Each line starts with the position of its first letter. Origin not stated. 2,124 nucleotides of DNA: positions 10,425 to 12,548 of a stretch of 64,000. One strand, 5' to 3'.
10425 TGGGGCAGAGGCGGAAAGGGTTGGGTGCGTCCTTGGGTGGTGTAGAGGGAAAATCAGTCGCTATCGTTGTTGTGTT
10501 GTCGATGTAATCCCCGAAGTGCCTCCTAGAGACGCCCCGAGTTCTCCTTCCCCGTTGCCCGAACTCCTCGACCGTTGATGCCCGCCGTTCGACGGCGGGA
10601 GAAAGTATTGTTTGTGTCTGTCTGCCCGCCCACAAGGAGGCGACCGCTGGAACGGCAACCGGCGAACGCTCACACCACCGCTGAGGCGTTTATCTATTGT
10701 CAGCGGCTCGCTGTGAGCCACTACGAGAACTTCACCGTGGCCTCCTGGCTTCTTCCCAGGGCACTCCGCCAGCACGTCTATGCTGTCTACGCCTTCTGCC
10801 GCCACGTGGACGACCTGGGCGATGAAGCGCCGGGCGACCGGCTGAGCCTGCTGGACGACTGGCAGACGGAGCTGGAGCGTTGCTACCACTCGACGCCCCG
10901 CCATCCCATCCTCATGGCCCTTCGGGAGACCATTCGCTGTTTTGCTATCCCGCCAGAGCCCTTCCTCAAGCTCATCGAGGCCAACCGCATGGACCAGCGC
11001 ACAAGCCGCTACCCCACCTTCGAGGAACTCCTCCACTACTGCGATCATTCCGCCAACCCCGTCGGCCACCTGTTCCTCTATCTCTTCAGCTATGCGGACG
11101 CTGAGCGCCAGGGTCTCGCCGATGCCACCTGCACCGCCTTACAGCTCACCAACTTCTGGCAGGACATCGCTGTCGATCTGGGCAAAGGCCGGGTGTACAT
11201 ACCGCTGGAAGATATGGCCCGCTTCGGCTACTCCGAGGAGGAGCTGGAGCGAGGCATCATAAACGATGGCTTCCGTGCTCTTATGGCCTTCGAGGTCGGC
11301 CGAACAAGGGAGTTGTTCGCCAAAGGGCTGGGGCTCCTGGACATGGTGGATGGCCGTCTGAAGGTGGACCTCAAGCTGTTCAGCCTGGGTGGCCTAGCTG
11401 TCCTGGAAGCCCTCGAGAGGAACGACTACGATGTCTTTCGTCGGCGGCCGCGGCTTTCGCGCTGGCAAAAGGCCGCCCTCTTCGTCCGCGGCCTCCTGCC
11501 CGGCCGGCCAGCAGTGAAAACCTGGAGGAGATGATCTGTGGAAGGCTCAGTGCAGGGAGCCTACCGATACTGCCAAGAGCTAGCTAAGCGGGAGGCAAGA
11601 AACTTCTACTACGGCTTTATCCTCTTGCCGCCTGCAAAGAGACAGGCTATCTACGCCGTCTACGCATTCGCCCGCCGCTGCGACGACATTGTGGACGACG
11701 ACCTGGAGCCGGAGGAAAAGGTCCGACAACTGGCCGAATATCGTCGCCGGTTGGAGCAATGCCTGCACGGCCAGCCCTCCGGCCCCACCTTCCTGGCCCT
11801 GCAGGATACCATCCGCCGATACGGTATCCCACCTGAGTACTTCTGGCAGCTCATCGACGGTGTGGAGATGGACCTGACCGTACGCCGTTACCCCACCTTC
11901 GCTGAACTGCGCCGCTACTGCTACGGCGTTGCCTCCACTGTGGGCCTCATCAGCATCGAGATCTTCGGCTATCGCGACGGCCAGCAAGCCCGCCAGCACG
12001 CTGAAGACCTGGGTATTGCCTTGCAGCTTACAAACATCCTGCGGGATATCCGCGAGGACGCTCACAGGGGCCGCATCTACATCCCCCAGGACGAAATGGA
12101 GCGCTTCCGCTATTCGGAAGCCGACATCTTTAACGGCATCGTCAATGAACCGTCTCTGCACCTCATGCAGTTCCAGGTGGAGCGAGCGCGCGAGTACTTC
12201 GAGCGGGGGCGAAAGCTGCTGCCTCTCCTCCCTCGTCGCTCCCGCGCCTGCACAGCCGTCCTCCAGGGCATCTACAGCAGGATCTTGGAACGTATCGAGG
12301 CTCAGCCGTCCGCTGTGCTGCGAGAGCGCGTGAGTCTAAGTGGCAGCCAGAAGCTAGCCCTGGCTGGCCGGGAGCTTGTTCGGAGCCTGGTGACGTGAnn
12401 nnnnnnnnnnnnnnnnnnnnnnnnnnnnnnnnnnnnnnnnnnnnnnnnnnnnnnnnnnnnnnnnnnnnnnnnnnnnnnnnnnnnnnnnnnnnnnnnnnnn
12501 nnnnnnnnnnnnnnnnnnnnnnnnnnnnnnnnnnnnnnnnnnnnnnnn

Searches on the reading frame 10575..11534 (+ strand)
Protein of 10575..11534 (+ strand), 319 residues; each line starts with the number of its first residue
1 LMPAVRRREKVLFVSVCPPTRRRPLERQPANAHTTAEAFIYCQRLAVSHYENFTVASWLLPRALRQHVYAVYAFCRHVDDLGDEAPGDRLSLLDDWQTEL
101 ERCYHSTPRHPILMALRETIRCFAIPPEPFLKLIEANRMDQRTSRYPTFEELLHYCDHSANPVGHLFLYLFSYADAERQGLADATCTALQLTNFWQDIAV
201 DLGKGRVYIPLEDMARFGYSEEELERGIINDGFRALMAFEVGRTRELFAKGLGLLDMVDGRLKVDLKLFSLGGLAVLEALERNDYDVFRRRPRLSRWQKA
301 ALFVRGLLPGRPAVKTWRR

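Call 35: search_protein_families(library=pfam, proteins=[window:10575-11534:+], max_evalue=0.000001)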
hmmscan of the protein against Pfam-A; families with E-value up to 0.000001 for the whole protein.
window:10575-11534:+ (319 aa): 1 family
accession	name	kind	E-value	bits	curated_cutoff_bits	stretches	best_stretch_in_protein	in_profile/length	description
PF00494.24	SQS_PSY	-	4.4e-76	256.5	26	1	49-298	4-263/263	Squalene/phytoene synthase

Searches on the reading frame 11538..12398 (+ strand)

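Call 35: search_protein_families(library=pfam, proteins=[window:11538-12398:+], max_evalue=0.000001)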
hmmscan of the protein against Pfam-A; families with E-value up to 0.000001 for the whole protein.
window:11538-12398:+ (286 aa): 1 family
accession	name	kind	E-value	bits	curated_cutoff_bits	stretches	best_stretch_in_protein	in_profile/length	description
PF00494.24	SQS_PSY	-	5e-85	285.8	26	1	17-269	2-261/263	Squalene/phytoene synthase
